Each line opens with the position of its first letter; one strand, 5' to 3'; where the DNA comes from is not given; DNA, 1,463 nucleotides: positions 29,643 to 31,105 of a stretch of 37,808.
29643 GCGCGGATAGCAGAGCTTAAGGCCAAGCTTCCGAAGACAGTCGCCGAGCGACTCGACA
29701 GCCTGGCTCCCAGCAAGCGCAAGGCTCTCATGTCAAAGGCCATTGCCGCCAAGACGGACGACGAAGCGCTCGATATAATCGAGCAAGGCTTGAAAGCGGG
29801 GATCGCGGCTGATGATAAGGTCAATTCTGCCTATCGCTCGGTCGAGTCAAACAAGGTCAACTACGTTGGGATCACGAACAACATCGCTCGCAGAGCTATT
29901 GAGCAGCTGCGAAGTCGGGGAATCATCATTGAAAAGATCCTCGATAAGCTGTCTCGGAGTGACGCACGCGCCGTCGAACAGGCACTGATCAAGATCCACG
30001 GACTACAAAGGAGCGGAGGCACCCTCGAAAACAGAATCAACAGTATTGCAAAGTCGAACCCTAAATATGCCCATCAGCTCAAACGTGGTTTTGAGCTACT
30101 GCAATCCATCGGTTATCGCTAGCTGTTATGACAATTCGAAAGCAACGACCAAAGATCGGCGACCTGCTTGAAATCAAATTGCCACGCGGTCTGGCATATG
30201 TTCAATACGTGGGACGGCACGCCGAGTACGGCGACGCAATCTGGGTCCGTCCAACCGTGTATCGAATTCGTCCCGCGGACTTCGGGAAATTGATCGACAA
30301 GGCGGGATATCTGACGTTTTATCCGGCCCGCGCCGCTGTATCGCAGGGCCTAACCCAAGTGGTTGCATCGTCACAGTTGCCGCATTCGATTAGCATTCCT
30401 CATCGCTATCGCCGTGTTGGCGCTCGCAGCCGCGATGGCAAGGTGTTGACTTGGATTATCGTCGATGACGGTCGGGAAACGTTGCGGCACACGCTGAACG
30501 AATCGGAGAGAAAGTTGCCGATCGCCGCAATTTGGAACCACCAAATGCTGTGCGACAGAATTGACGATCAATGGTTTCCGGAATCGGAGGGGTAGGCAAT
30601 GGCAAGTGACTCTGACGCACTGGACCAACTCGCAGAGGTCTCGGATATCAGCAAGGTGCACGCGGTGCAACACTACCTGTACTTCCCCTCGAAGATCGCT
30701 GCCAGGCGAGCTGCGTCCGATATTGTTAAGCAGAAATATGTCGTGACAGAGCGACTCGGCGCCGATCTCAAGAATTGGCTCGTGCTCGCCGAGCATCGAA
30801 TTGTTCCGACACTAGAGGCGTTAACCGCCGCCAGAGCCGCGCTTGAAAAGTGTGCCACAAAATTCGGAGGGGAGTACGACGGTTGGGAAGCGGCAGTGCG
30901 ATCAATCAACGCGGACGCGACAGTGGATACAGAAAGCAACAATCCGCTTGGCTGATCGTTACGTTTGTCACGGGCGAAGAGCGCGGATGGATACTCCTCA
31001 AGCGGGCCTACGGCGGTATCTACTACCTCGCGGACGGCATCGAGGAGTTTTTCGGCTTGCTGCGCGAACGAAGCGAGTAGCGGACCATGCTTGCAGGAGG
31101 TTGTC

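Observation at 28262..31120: Polymorphic-toxin-like islet inserted between two minus-strand metabolic operons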

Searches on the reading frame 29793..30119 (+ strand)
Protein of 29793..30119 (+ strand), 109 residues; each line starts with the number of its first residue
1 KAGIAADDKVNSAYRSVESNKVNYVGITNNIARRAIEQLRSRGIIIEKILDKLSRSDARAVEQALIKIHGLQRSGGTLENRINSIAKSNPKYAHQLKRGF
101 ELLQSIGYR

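Call 16: search_protein_families(library=pfam, alignment_id=A1, max_evalue=1)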
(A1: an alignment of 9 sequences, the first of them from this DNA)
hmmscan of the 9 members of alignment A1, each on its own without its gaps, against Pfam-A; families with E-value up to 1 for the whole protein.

A. member 1, seq(109 aa): 1 family
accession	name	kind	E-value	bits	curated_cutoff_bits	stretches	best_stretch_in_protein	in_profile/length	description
PF01541.30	GIY-YIG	-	0.0098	16.6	22.6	1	18-35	11-27/78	GIY-YIG catalytic domain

B. families by the number of members that match (of 9 scanned): 2 families
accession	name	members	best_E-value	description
PF01541.30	GIY-YIG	9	2.8e-05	GIY-YIG catalytic domain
PF24787.1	TEX47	1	0.12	Testis-expressed protein 47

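Call 17: search_solved_structures(query=A1, max_evalue=10, show_alignments=3)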
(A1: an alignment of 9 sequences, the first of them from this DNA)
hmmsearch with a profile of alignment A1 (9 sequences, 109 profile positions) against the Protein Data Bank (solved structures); distinct sequences matched with E-value up to 10: 3.
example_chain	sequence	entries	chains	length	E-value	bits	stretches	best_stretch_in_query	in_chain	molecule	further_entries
2lwf_A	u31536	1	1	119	0.19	14.8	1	7-37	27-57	Monothiol glutaredoxin-S16, chloroplastic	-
9yh6_Oj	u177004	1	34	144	0.34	14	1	32-79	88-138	FliF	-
4gcz_A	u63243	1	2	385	0.88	12.7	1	12-53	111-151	Blue-light photoreceptor, Sensor protein fixL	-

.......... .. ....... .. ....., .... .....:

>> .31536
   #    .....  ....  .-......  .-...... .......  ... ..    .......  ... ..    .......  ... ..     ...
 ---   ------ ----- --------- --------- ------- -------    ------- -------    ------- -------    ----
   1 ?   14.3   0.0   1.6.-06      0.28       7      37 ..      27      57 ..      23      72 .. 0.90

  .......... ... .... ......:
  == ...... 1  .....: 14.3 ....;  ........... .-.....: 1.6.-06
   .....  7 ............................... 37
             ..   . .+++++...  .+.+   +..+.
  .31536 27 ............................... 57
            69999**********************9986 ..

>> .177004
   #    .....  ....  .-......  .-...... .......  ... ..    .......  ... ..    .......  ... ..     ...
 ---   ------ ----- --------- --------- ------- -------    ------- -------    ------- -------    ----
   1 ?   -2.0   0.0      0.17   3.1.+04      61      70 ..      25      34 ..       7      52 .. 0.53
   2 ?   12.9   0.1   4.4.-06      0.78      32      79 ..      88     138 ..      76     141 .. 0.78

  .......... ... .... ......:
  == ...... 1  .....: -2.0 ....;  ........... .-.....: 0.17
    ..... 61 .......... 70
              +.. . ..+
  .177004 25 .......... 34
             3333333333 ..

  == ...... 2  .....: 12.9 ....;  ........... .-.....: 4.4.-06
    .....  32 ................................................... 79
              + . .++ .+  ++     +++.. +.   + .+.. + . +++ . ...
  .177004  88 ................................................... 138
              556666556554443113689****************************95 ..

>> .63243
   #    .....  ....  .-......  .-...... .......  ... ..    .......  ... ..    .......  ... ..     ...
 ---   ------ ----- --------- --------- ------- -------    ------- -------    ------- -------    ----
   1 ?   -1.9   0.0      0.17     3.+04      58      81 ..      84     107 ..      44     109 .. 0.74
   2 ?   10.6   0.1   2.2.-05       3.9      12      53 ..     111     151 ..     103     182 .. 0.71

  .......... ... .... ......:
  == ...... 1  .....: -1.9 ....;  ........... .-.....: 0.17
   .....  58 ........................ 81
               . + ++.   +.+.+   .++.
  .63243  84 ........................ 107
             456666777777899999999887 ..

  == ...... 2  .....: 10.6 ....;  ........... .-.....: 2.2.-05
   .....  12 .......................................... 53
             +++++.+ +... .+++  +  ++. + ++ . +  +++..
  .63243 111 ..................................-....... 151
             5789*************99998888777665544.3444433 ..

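Call 19: find_related_loci(query=A1, collection=genome_contigs, flank=6000)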
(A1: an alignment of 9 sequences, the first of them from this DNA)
Query A1 (109 aa) in genome_contigs; peptide patterns used: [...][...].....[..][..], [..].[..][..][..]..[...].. (x = any residue, [..] = any of these).
284 stretches matched a pattern; 178 encode a relative of the query (tblastn E <= 1e-3); the best 80 are kept; 80 distinct loci.
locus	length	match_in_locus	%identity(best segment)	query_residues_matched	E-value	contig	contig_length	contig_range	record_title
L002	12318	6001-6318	63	5-109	5e-40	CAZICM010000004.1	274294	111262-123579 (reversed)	MAG TPA_asm: uncultured Polyangiaceae bacterium isolate binchicken_co16_258 genome assembly, contig: NODE_24_length_2742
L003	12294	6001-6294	68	11-108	1e-38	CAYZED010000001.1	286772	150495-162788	MAG TPA_asm: uncultured Clostridiaceae bacterium isolate binchicken_co113_3 genome assembly, contig: NODE_10_length_2867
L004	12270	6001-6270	69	19-108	1e-38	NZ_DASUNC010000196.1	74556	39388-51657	MAG: Archangium sp. isolate SMAG_U1589 k141_1564039, whole genome shotgun sequence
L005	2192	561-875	64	3-108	6e-39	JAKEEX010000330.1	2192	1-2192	MAG: Myxococcaceae bacterium isolate PMV_1_maxbin.012 PMV_1_maxbin.012.k101_500557, whole genome shotgun sequence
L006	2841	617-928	62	5-108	2e-38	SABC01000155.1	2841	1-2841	MAG: Bacteroidia bacterium isolate INTA.CYC.071 contig-100_34780, whole genome shotgun sequence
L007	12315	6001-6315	61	5-109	3e-38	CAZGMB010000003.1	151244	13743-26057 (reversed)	MAG TPA_asm: uncultured Aureispira sp. isolate binchicken_co367_71 genome assembly, contig: NODE_9_length_151244_cov_17.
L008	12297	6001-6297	66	12-109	6e-38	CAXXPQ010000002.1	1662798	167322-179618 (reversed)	MAG: Myxococcota bacterium isolate 47235228-1a69-4079-bee5-5cff8c319118 genome assembly, contig: contig_2, whole genome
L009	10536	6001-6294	63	11-108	2e-37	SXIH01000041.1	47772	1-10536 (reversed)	MAG: Bacteroidota bacterium isolate F1-120-MAGs045 F1-120__c602554, whole genome shotgun sequence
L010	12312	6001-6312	60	8-109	2e-37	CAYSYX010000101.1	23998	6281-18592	MAG TPA_asm: uncultured Polyangium sp. isolate SRP257259_co1_164 genome assembly, contig: NODE_2372_length_23998_cov_4.6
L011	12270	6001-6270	68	19-108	2e-37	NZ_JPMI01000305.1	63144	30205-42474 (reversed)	Archangium violaceum Cb vi76 contig00335, whole genome shotgun sequence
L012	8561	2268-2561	65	12-108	2e-37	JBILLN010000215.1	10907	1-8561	MAG: Bradymonadia bacterium isolate ME2017-08-05_3300034118_group7_bin165 Rohwer_bin1474_scaffold_3772_c1, whole genome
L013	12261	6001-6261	70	22-108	1e-36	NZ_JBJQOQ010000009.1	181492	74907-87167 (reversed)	Brevibacillus sp. B_LB10_24 Scaffold9, whole genome shotgun sequence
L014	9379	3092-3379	65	14-109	3e-36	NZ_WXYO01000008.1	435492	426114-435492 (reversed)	Poritiphilus flavus strain R33 Scaffold7_1, whole genome shotgun sequence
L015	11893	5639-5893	71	24-108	3e-36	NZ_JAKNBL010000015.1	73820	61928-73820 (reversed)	Pelotomaculum terephthalicicum JT 15, whole genome shotgun sequence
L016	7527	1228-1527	61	11-109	3e-36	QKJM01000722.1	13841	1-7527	MAG: Archangium sp. isolate SZUA-606 scaffold_13811, whole genome shotgun sequence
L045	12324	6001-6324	54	4-108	1e-31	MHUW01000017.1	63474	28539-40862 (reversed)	MAG: Candidatus Yonathbacteria bacterium RIFCSPLOWO2_01_FULL_47_33b rifcsplowo2_01_scaffold_385, whole genome shotgun se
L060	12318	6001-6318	53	5-108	2e-28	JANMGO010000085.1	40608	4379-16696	MAG: Akkermansiaceae bacterium isolate OTE_70_metabat_437 OTE_70_k141_1657575, whole genome shotgun sequence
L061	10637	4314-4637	52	2-108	3e-28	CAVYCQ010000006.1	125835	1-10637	MAG: uncultured Acidobacteriaceae bacterium isolate MFD04540.bin.1.147 genome assembly, contig: contig_22218, whole geno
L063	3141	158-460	56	11-108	6e-28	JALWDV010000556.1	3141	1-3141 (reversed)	MAG: Anaerolineae bacterium isolate T11_maxbin2_scaf2bin.315 T11_NODE_36936_length_3141_cov_9.449237, whole genome shotg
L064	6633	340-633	57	12-108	1e-27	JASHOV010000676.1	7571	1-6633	MAG: Streptosporangiaceae bacterium isolate JOPF032 JOPF_A042_contig_155902, whole genome shotgun sequence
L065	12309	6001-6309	54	11-109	3e-27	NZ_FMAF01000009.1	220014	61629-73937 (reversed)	Rhizobium lusitanum strain P1-7, whole genome shotgun sequence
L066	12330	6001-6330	49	2-108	5e-27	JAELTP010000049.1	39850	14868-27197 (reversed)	Pandoraea sp. ASV26 NODE_49_length_39850_cov_18.559978, whole genome shotgun sequence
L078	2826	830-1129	52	7-108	2e-25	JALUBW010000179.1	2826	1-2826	MAG: Anaerolineales bacterium isolate S143_maxbin2_scaf2bin.042 S143_NODE_48215_length_2826_cov_65.878844, whole genome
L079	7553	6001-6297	51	11-108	2e-25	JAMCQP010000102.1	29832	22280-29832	MAG: Bacillota bacterium isolate FK_Sedi_A_Bin.38 NODE_3151_length_29832_cov_4.05558, whole genome shotgun sequence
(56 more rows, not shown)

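Call 22: predict_structure(alignment_id=A1)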
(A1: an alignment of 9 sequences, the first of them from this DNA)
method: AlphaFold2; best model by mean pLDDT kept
length: 109 residues; sequences in the alignment: 9
mean_pLDDT: 76.6   pTM: 0.69
mean pLDDT of the five models: 76.6, 75.9, 75.6, 74.3, 72.5
residues with pLDDT >= 90: 14; 70-90: 66; 50-70: 12; < 50: 17
segments of 3 or more residues with pLDDT < 50: 1-6, 74-84
pLDDT, mean of each block of 10 residues (from residue 1): 54 87 86 83 85 89 86 48 54 83 87
secondary structure, 60 per line:
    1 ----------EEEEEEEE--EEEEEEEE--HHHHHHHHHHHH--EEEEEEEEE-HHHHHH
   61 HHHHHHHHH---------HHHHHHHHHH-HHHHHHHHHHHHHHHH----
elements in order: E11-18 E21-28 H31-42 E45-53 H55-69 H79-88 H90-105

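Call 27: fold_search(model_id=the predicted structure, library=pdb)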
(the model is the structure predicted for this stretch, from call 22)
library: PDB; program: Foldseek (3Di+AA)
matches with E <= 10: 71; with E <= 0.001: 0
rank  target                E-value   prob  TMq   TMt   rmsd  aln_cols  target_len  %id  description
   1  1ycz                  5.5e-02  0.96  0.41  0.49   4.3        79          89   14  Crystal structure of the GIY-YIG N-terminal endonuclease domain of UvrC from Thermotoga maritima (released 2005-03-01)
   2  1yd5                  5.9e-02  0.97  0.41  0.48   4.1        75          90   15  Crystal structure of the GIY-YIG N-terminal endonuclease domain of UvrC from Thermotoga maritima: Point mutant N88A boun (released 2005-03-01)
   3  1yd4                  7.1e-02  0.96  0.41  0.48   4.1        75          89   13  Crystal structure of the GIY-YIG N-terminal endonuclease domain of UvrC from Thermotoga maritima: Point mutant Y29F boun (released 2005-03-01)
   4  1yd3                  7.1e-02  0.93  0.39  0.45   4.3        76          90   12  Crystal structure of the GIY-YIG N-terminal endonuclease domain of UvrC from Thermotoga maritima: Point mutant Y43F boun (released 2005-03-01)
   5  1yd2                  1.0e-01  0.92  0.41  0.48   4.1        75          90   13  Crystal structure of the GIY-YIG N-terminal endonuclease domain of UvrC from Thermotoga maritima: Point mutant Y19F boun (released 2005-03-01)
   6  1yd6_C                2.4e-01  0.97  0.48  0.55   2.8        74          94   22  Crystal structure of the GIY-YIG N-terminal endonuclease domain of UvrC from Bacillus caldotenax (released 2005-03-01)
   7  1yd6_B                2.9e-01  0.90  0.46  0.56   5.8        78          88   22  Crystal structure of the GIY-YIG N-terminal endonuclease domain of UvrC from Bacillus caldotenax (released 2005-03-01)
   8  3oqg_B                1.1e+00  0.09  0.25  0.17  14.9       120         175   14  Restriction endonuclease HPY188I in complex with substrate DNA (released 2010-10-20)
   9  9u75_A                1.2e+00  0.30  0.42  0.21   7.2       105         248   17  5hmC specific restriction endonuclease Escherichia coli E. coli O157:H7 PD-T4-3 (released 2026-02-11)
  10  3oqg_A                1.4e+00  0.08  0.25  0.17  14.5       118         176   16  Restriction endonuclease HPY188I in complex with substrate DNA (released 2010-10-20)
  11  6hyq_A                3.0e+00  0.06  0.25  0.11  13.6        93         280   11  Regulatory subunit of a cAMP-independent protein kinase A from Trypanosoma cruzi bound to guanosine (released 2019-11-13)
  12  2qo3_A                3.2e+00  0.07  0.27  0.05   8.3        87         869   15  Crystal Structure of [KS3][AT3] didomain from module 3 of 6-deoxyerthronolide B synthase (released 2007-09-04)
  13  6seh_C                3.7e+00  0.08  0.36  0.18   9.0       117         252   16  Recognition and processing of branched DNA substrates by Slx1-Slx4 nuclease (released 2019-09-25)
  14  2q1a                  3.9e+00  0.05  0.18  0.07  11.9        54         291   15  2-keto-3-deoxy-D-arabinonate dehydratase complexed with magnesium and 2-oxobutyrate (released 2008-04-08)
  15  7nld_A                3.9e+00  0.02  0.15  0.14  11.3        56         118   14  Structure of human Programmed cell death 1 ligand 1 (PD-L1) with low molecular mass inhibitor (released 2021-08-11)
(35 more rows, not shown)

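Call 34: search_protein_families(library=pfam, proteins=[L061:560-1024:+, L063:485-967:+, L078:1146-1685:+, L079:6328-6801:+, L064:633-1091:+, L065:6309-6791:+, L045:6362-6832:+, L066:6342-6797:+, L015:5899-6366:+, L060:6333-6794:+], max_evalue=0.1)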
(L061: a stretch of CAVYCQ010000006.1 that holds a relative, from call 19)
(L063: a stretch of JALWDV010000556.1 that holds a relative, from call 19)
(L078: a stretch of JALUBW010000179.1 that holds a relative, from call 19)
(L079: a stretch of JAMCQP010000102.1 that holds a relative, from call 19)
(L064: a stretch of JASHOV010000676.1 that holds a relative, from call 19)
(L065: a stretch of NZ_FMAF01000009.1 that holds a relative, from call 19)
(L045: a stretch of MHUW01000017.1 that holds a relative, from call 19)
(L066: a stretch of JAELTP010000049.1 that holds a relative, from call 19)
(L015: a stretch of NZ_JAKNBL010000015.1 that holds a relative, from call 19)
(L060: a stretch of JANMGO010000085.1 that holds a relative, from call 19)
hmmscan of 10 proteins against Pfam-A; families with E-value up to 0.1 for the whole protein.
L061:560-1024:+ (155 aa): 1 family
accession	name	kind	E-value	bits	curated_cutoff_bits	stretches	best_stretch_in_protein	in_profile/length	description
PF15428.11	Imm26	-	8.6e-15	55.4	23.3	1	9-87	2-86/107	Immunity protein 26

L063:485-967:+ (161 aa): 1 family
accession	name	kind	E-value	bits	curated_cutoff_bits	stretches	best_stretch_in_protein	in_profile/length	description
PF15428.11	Imm26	-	1.6e-13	51.3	23.3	1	8-93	2-90/107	Immunity protein 26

L078:1146-1685:+ (180 aa): 1 family
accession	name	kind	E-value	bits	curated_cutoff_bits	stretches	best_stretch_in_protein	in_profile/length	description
PF15428.11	Imm26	-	8.5e-10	39.3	23.3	1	8-95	2-92/107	Immunity protein 26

L079:6328-6801:+ (158 aa): 1 family
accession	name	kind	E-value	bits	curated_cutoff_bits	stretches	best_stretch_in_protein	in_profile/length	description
PF15428.11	Imm26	-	2.6e-11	44.2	23.3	1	8-90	1-86/107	Immunity protein 26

L064:633-1091:+ (153 aa): 0 families

L065:6309-6791:+ (161 aa): 1 family
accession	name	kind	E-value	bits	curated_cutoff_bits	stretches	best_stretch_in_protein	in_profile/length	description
PF15428.11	Imm26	-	3.1e-05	24.7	23.3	1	13-105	1-101/107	Immunity protein 26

L045:6362-6832:+ (157 aa): 0 families

L066:6342-6797:+ (152 aa): 0 families

L015:5899-6366:+ (156 aa): 0 families

L060:6333-6794:+ (154 aa): 1 family
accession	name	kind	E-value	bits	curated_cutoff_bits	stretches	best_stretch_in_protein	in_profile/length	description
PF15428.11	Imm26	-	0.074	13.8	23.3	0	48-94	52-97/107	Immunity protein 26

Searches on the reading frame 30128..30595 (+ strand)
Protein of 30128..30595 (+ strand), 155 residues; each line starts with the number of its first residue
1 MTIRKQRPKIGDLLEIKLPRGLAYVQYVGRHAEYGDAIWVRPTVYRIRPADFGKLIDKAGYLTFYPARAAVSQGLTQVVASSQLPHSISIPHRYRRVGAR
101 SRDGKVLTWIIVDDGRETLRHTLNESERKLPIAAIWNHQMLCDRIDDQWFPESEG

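Call 3: search_protein_families(library=pfam, proteins=[window:30128-30595:+], max_evalue=1)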
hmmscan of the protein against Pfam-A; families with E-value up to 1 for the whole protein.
window:30128-30595:+ (155 aa): 0 families

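Call 4: search_protein_families(library=ncbifam, proteins=[window:30128-30595:+], max_evalue=1)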
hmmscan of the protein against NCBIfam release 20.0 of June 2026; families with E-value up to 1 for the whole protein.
window:30128-30595:+ (155 aa): 0 families

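Call 32: search_protein_families(library=pfam, alignment_id=A2, max_evalue=1)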
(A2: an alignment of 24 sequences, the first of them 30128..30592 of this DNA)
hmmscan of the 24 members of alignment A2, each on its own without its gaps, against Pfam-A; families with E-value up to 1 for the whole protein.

A. member 1, window:30128-30592:+ (155 aa): 0 families

B. families by the number of members that match (of 24 scanned): 7 families
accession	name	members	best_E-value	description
PF15428.11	Imm26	8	8.6e-15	Immunity protein 26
PF06307.17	Herpes_IR6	1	0.066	Herpesvirus IR6 protein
PF24841.1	DUF7719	1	0.077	Domain of unknown function (DUF7719)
PF00681.25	Plectin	1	0.1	Plectin repeat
PF18154.6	pPIWI_RE_REase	1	0.15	REase associating with pPIWI_RE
PF14453.12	ThiS-like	1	0.21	ThiS-like ubiquitin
PF03401.19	TctC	1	0.26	Tripartite tricarboxylate transporter family receptor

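Call 33: search_solved_structures(query=A2, max_evalue=10)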
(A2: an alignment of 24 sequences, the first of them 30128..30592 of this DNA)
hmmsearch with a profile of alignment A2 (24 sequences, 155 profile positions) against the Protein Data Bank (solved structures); distinct sequences matched with E-value up to 10: 3.
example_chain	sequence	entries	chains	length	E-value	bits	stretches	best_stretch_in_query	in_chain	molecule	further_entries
6yqx_A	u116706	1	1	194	0.032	17.5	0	67-114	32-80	de novo designed TIM barrel DeNovoTIM13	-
7p12_A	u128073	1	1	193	0.041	17.1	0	67-114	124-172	DeNovoTIM13-SB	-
7z36_D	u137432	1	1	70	0.85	12.9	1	93-150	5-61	Zinc finger protein 93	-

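Call 79: search_protein_families(library=padloc, proteins=[window:30128-30592:+], max_evalue=0.01)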
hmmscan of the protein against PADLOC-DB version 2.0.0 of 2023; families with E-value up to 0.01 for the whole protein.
window:30128-30592:+ (155 aa): 0 families

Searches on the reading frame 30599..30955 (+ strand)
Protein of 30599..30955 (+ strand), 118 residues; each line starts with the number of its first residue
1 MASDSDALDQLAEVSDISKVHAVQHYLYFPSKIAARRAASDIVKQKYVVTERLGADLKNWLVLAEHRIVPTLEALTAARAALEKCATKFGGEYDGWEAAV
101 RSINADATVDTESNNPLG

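Call 3: search_protein_families(library=pfam, proteins=[window:30599-30955:+], max_evalue=1)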
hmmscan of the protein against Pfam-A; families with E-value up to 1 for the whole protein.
window:30599-30955:+ (118 aa): 1 family
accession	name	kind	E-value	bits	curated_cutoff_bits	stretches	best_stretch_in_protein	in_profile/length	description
PF06877.16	RraB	-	6.4e-17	62.4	23.3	1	4-97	4-101/102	Regulator of ribonuclease activity B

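Call 4: search_protein_families(library=ncbifam, proteins=[window:30599-30955:+], max_evalue=1)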
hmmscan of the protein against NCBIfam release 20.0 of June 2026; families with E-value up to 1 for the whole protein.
window:30599-30955:+ (118 aa): 1 family
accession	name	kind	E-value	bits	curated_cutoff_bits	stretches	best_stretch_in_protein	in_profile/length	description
NF008393.0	PRK11191.1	equivalog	0.02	15.2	82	1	12-107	23-122/134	ribonuclease E inhibitor RraB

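Call 78: search_solved_structures(query=window:30599-30952:+, max_evalue=1, show_alignments=1)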
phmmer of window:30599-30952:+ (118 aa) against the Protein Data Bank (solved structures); distinct sequences matched with E-value up to 1: 1.
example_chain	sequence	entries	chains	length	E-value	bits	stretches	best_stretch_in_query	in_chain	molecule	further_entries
4my5_A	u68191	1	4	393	0.63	14.1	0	24-115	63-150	Putative amino acid aminotransferase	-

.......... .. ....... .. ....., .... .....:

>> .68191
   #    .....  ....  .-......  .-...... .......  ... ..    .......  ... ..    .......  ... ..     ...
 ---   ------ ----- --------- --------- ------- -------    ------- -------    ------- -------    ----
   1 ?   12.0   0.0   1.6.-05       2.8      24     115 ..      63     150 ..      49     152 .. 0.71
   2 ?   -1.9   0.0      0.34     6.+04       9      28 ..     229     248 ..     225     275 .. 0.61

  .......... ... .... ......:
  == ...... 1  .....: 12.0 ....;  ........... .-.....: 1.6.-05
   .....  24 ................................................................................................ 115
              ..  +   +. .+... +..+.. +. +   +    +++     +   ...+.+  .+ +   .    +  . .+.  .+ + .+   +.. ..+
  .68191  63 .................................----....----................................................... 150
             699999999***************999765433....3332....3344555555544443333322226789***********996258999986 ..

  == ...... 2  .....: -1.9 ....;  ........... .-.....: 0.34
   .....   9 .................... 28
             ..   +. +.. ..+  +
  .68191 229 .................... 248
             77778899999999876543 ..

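Call 79: search_protein_families(library=padloc, proteins=[window:30599-30952:+], max_evalue=0.01)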
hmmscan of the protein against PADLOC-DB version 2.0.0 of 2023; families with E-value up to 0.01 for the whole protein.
window:30599-30952:+ (118 aa): 0 families
